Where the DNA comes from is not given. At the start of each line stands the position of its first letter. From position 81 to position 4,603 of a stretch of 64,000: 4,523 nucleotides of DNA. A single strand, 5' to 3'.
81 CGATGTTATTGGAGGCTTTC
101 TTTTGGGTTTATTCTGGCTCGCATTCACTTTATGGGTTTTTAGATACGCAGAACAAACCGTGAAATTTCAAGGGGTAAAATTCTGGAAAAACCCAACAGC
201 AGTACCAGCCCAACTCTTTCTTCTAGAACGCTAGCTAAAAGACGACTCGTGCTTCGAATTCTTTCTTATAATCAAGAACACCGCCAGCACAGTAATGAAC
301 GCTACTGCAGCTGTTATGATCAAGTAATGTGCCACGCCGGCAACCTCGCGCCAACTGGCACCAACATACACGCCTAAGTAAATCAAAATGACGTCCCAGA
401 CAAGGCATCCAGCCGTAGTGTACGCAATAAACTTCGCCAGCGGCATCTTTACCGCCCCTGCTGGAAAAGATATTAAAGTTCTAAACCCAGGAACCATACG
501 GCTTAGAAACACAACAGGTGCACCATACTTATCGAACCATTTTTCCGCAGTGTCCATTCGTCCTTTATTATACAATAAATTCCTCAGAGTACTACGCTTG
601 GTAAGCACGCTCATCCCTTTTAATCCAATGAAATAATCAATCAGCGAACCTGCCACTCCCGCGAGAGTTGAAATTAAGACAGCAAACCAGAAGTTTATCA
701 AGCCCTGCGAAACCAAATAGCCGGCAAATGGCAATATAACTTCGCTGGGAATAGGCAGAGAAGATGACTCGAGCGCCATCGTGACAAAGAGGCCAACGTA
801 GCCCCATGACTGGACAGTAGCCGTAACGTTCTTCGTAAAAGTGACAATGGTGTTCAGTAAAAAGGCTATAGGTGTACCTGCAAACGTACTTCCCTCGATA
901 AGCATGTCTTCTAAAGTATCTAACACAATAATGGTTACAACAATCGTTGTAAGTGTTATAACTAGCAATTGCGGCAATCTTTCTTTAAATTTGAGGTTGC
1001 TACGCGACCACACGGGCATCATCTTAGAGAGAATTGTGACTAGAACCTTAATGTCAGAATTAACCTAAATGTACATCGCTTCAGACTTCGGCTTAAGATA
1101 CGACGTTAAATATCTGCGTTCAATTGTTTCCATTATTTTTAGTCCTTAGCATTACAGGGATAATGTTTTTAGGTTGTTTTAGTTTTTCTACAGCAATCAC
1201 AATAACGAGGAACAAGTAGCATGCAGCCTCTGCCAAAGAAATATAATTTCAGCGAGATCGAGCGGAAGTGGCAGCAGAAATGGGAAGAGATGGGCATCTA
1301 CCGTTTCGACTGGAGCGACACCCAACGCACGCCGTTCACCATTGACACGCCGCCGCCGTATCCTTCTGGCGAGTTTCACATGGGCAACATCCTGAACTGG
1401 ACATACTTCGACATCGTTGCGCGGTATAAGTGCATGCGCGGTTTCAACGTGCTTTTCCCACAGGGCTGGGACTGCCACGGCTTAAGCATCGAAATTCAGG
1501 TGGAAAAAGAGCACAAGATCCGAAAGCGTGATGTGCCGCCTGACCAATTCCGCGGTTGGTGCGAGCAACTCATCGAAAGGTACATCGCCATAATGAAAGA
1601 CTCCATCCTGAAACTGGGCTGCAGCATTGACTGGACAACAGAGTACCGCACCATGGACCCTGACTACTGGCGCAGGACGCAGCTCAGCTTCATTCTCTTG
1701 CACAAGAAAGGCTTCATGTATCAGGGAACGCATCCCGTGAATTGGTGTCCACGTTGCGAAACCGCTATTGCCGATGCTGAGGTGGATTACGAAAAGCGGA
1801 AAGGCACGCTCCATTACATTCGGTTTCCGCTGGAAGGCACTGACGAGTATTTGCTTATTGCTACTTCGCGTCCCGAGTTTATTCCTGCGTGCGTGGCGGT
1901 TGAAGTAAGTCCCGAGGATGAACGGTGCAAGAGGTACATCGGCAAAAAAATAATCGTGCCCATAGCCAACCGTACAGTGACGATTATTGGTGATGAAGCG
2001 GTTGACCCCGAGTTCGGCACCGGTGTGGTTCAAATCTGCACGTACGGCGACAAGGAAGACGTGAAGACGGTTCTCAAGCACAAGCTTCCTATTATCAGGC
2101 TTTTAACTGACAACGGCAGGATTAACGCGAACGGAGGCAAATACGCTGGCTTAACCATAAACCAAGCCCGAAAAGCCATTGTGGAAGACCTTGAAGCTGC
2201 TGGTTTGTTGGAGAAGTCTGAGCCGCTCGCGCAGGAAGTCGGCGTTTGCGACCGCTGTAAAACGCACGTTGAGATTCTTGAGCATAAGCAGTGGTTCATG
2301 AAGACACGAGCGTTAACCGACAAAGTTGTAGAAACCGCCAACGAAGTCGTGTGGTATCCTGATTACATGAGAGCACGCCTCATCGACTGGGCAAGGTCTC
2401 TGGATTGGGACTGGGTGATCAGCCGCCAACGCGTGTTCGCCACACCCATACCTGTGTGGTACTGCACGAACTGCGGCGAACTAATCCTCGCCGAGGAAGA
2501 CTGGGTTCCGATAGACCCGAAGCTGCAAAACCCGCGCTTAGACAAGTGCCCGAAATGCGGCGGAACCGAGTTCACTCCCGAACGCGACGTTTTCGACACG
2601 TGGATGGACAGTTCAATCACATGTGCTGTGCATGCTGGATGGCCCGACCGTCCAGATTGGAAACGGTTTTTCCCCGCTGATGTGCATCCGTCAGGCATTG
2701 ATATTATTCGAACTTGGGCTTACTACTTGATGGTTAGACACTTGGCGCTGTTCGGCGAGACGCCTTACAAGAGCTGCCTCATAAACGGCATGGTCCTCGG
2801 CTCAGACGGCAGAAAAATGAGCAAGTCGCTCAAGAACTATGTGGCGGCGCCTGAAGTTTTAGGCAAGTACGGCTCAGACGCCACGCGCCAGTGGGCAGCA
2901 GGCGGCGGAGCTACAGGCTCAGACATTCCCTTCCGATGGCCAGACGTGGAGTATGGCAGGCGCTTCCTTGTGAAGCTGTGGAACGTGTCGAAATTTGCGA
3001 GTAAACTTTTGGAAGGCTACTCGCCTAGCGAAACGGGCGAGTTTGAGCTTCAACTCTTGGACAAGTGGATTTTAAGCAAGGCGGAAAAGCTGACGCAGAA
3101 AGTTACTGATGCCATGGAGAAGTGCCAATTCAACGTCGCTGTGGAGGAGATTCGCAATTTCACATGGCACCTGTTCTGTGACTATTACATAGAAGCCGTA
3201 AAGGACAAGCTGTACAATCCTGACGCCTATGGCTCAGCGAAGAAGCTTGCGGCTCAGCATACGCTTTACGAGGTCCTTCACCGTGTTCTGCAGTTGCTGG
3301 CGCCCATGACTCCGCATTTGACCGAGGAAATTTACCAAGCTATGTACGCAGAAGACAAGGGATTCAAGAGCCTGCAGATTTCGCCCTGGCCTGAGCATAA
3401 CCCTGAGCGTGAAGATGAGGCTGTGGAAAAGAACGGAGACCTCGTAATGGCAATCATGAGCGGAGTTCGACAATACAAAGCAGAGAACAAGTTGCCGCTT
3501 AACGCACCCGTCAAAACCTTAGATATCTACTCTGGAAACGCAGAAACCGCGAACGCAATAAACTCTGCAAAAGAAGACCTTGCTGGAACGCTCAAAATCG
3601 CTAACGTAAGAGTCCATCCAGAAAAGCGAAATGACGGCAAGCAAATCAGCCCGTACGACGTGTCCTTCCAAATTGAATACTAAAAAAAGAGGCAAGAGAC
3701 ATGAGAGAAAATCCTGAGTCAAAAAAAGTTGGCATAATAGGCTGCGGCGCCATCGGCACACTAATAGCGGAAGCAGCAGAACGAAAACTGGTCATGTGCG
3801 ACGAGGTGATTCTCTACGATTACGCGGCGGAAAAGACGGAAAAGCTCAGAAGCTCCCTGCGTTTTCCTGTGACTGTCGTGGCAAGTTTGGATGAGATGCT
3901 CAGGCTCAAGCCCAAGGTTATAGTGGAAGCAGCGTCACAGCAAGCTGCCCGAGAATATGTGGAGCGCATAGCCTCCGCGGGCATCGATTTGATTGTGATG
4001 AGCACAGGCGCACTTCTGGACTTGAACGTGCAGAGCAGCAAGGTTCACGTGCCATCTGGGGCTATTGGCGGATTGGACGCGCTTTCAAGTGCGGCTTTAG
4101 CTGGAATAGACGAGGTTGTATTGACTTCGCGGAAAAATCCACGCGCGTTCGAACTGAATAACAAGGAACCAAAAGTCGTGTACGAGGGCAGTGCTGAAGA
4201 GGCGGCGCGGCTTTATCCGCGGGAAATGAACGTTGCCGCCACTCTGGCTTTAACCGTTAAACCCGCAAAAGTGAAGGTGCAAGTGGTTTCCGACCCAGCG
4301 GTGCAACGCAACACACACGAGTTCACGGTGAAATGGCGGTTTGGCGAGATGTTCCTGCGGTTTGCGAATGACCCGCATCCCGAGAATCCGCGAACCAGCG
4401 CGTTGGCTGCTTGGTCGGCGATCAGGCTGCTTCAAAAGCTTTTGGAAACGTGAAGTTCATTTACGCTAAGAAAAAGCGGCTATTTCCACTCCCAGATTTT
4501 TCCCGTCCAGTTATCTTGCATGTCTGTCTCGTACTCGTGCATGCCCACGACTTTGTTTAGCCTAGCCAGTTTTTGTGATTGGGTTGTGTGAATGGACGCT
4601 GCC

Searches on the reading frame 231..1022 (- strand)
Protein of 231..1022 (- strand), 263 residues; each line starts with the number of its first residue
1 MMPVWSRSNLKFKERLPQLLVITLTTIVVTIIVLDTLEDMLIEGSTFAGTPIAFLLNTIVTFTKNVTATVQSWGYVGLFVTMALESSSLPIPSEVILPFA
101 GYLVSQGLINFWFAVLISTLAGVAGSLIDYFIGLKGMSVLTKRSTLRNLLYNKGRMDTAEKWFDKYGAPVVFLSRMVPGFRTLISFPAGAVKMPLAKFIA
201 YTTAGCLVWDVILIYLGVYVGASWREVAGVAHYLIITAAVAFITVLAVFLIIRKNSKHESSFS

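Call 12: search_protein_families(library=pfam, proteins=[window:231-1022:-], max_evalue=0.001)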
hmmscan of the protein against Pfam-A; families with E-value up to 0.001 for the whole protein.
window:231-1022:- (263 aa): 1 family
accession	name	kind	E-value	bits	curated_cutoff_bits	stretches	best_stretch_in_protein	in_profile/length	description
PF09335.16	VTT_dom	-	8.3e-22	78.4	33.9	1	91-217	1-121/123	VTT domain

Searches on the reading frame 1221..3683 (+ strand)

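Call 12: search_protein_families(library=pfam, proteins=[window:1221-3683:+], max_evalue=0.001)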
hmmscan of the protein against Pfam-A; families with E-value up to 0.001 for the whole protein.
window:1221-3683:+ (820 aa): 4 families
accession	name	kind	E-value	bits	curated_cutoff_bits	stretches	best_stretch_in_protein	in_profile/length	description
PF00133.28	tRNA-synt_1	-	1.4e-99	334.1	22.7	1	16-569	1-411/414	tRNA synthetases class I (I, L, M and V)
PF08264.19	Anticodon_1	-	4.6e-41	140.6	25.1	1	614-765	1-145/148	Anticodon-binding domain of tRNA ligase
PF09334.17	tRNA-synt_1g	-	2.6e-21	76.3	20.1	1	40-189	2-136/391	tRNA synthetases class I (M)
PF01406.26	tRNA-synt_1e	-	2.6e-07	30.7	27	1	487-556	209-277/301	tRNA synthetases class I (C) catalytic domain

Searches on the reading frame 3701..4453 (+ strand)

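Call 12: search_protein_families(library=pfam, proteins=[window:3701-4453:+], max_evalue=0.001)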
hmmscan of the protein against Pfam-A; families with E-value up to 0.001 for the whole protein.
window:3701-4453:+ (250 aa): 7 families
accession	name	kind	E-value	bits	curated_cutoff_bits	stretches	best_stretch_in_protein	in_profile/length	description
PF01958.23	Asp_DH_C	-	1.4e-27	96.2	27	1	155-241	2-89/89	Aspartate dehydrogenase, C-terminal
PF03447.22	NAD_binding_3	-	2.2e-15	57.8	24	1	14-109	1-97/116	Homoserine dehydrogenase, NAD binding domain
PF01408.29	GFO_IDH_MocA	-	2.4e-05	25.4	24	1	9-99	2-91/120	Oxidoreductase family, NAD-binding Rossmann fold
PF02826.25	2-Hacid_dh_C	-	3.2e-05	23.8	25.1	1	5-86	34-108/178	D-isomer specific 2-hydroxyacid dehydrogenase, NAD binding domain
PF02423.21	OCD_Mu_crystall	-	0.00014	21.3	24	1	5-94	127-218/314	Ornithine cyclodeaminase/mu-crystallin family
PF03807.23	F420_oxidored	-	0.00016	22.7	21.6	0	9-102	1-91/94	NADP oxidoreductase coenzyme F420-dependent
PF01113.26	DapB_N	-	0.00034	21.1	25.6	1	9-104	2-101/124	Dihydrodipicolinate reductase, N-terminus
